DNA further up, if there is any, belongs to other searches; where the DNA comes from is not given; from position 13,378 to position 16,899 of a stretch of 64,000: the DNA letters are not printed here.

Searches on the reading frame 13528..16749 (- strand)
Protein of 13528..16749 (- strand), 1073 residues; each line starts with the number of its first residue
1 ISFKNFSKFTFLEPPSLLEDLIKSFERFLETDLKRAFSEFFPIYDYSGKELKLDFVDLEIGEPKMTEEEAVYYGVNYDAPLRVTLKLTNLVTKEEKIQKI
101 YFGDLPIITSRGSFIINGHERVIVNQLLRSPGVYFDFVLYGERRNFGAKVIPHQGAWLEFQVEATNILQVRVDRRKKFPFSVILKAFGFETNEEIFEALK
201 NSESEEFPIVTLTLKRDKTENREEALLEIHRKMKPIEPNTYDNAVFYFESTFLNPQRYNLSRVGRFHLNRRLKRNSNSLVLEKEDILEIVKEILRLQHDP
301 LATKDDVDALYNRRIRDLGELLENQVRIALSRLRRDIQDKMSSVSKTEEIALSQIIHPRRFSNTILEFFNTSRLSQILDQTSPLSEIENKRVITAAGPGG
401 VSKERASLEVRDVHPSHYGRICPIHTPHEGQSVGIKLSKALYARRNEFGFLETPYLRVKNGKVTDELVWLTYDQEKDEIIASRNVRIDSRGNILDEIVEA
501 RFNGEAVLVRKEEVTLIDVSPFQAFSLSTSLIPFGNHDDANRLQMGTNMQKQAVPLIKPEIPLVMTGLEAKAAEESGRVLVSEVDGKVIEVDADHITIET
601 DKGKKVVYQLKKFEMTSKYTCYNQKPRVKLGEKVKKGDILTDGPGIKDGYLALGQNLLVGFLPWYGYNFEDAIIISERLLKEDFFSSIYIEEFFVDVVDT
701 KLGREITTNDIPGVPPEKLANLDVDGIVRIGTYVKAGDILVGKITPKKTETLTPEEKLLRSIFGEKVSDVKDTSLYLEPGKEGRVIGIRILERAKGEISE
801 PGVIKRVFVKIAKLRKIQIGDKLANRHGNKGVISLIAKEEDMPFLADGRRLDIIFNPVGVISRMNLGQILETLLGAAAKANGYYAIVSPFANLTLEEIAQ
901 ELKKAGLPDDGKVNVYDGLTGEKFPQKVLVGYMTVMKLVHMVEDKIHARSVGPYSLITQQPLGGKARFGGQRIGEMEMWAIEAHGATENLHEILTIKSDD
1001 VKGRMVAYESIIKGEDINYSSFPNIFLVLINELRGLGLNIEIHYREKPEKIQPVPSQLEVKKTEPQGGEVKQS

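Call 37: search_protein_families(library=pfam, proteins=[window:13528-16749:-], max_evalue=0.00001)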
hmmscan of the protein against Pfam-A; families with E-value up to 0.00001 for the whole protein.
window:13528-16749:- (1073 aa): 6 families
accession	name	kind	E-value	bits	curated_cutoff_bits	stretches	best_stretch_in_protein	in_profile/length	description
PF00562.33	RNA_pol_Rpb2_6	-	1.1e-119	400.3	23.4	1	582-967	2-373/373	RNA polymerase Rpb2, domain 6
PF04561.19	RNA_pol_Rpb2_2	-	2.1e-22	80.2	21.7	1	129-316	1-190/190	RNA polymerase Rpb2, domain 2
PF04560.25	RNA_pol_Rpb2_7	-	3.7e-20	72.6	32.1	1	969-1043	1-85/87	RNA polymerase Rpb2, domain 7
PF04565.21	RNA_pol_Rpb2_3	-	6e-20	71.6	21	1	376-443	1-66/68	RNA polymerase Rpb2, domain 3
PF10385.14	RNA_pol_Rpb2_45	-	2.3e-18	66.4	28.2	1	455-520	1-66/66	RNA polymerase beta subunit external 1 domain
PF04563.20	RNA_pol_Rpb2_1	-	5.5e-15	55.9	28.2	1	17-357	2-197/203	RNA polymerase beta subunit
